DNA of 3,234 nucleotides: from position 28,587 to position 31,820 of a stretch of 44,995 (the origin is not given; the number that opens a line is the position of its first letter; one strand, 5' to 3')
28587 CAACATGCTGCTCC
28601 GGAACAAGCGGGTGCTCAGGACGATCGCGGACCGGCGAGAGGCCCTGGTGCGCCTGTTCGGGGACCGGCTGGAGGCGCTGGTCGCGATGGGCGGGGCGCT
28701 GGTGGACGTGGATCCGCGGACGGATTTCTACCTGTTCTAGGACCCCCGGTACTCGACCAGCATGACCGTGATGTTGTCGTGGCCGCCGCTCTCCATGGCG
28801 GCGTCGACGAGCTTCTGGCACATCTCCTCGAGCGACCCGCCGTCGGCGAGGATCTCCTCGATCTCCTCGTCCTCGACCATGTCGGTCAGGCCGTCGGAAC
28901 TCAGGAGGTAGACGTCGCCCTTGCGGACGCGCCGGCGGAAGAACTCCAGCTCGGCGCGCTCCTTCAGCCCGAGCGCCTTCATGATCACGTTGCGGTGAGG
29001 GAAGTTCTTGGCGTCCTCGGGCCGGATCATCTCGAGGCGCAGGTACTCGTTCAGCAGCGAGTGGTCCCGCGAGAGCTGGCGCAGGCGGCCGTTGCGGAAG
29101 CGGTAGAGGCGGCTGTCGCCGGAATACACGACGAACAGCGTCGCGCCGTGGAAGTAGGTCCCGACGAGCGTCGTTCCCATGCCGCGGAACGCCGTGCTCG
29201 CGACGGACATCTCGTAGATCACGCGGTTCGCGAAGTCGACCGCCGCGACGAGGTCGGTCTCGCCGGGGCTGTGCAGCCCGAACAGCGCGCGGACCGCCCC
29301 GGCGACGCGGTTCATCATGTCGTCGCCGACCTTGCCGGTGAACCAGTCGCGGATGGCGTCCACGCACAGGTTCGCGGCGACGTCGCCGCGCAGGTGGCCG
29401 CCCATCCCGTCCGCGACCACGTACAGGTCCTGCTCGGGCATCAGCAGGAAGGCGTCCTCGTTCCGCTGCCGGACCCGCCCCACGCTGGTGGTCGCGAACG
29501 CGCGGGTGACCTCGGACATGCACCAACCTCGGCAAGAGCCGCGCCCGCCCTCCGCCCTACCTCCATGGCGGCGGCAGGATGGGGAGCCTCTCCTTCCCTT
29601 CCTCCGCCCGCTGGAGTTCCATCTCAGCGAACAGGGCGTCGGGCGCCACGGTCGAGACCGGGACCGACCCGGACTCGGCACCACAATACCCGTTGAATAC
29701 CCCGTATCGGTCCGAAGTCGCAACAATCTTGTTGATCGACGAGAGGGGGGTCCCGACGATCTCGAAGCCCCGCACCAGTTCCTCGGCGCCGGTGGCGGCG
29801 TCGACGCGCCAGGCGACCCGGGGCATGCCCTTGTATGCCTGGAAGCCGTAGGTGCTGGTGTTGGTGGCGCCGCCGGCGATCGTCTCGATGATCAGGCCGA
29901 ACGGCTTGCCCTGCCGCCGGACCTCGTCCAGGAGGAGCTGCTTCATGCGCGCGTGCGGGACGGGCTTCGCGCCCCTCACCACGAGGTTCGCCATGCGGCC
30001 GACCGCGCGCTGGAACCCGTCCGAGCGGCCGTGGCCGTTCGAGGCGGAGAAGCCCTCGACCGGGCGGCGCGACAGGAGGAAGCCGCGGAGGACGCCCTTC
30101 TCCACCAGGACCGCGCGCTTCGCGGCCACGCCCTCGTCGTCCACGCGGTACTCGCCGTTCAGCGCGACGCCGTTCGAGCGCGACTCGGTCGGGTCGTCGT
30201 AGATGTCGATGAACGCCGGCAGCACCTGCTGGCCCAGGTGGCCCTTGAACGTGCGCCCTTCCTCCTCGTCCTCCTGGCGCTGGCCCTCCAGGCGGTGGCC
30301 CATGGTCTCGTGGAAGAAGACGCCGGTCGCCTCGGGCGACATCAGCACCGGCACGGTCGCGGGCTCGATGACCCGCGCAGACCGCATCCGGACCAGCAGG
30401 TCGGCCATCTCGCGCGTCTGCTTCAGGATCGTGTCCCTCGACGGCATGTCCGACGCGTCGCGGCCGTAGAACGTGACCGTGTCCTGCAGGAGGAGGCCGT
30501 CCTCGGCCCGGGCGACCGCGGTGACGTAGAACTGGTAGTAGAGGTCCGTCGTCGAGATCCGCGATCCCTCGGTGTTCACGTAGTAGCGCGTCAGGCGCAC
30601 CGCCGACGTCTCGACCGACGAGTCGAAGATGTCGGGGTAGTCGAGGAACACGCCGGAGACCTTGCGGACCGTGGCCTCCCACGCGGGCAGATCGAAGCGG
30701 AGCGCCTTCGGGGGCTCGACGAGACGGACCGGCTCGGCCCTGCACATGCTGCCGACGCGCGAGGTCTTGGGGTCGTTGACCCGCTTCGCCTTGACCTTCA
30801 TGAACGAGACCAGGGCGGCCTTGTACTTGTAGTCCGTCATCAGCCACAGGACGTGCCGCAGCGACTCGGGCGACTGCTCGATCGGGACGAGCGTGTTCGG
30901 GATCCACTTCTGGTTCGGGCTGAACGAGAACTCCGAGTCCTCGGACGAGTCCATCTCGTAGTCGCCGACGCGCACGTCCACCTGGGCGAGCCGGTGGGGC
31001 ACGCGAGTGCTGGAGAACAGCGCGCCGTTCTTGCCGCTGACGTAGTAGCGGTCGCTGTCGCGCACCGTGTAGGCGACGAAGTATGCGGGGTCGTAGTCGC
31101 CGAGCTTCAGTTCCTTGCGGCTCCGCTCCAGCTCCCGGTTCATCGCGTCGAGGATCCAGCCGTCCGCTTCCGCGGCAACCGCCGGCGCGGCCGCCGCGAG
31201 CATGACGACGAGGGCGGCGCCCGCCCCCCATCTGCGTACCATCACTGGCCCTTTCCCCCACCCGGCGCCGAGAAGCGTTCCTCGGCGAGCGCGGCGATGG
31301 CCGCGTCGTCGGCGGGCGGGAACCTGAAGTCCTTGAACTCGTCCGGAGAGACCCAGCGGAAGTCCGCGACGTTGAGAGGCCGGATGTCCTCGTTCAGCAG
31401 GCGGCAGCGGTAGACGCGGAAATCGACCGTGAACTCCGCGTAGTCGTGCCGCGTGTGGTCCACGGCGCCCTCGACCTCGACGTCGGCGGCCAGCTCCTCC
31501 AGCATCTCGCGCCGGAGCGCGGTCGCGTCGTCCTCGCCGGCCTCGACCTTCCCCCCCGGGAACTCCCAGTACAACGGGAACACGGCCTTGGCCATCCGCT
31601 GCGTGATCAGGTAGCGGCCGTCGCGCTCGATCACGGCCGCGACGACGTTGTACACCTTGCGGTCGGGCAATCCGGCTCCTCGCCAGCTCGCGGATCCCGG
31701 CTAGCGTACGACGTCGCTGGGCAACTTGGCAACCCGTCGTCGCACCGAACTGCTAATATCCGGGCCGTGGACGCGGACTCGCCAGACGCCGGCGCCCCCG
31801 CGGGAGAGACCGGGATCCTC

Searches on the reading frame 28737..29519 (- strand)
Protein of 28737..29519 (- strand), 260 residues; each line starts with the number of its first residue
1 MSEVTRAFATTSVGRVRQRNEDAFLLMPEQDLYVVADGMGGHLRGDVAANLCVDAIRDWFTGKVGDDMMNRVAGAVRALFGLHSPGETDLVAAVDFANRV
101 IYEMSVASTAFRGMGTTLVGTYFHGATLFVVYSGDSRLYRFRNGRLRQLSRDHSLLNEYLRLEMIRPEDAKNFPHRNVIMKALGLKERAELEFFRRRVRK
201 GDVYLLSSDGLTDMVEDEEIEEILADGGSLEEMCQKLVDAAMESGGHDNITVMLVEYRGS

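Call 68: search_protein_families(library=pfam, proteins=[window:28737-29519:-])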
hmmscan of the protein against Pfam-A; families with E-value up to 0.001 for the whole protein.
window:28737-29519:- (260 aa): 3 families
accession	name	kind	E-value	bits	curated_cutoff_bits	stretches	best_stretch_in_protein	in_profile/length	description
PF13672.11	PP2C_2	-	2e-11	44.3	24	1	15-219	7-182/209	Protein phosphatase 2C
PF00481.26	PP2C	-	2e-09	37.9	20.3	1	205-250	206-255/255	Protein phosphatase 2C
PF07228.17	SpoIIE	-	1.4e-06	28.8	25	1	182-257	104-191/192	Stage II sporulation protein E (SpoIIE)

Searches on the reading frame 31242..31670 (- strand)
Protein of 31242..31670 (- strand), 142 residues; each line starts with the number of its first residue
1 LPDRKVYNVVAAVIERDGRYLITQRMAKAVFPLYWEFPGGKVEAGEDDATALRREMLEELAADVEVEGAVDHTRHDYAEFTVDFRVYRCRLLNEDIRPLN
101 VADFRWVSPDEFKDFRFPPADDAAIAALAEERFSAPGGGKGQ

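Call 68: search_protein_families(library=pfam, proteins=[window:31242-31670:-])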
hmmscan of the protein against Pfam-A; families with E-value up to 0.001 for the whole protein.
window:31242-31670:- (142 aa): 2 families
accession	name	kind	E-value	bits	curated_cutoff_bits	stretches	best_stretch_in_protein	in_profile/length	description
PF14815.12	NUDIX_4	-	1.3e-22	80.2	35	1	10-126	2-112/113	NUDIX domain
PF00293.34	NUDIX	-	1e-16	61.6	21.1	1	8-126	5-132/134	NUDIX domain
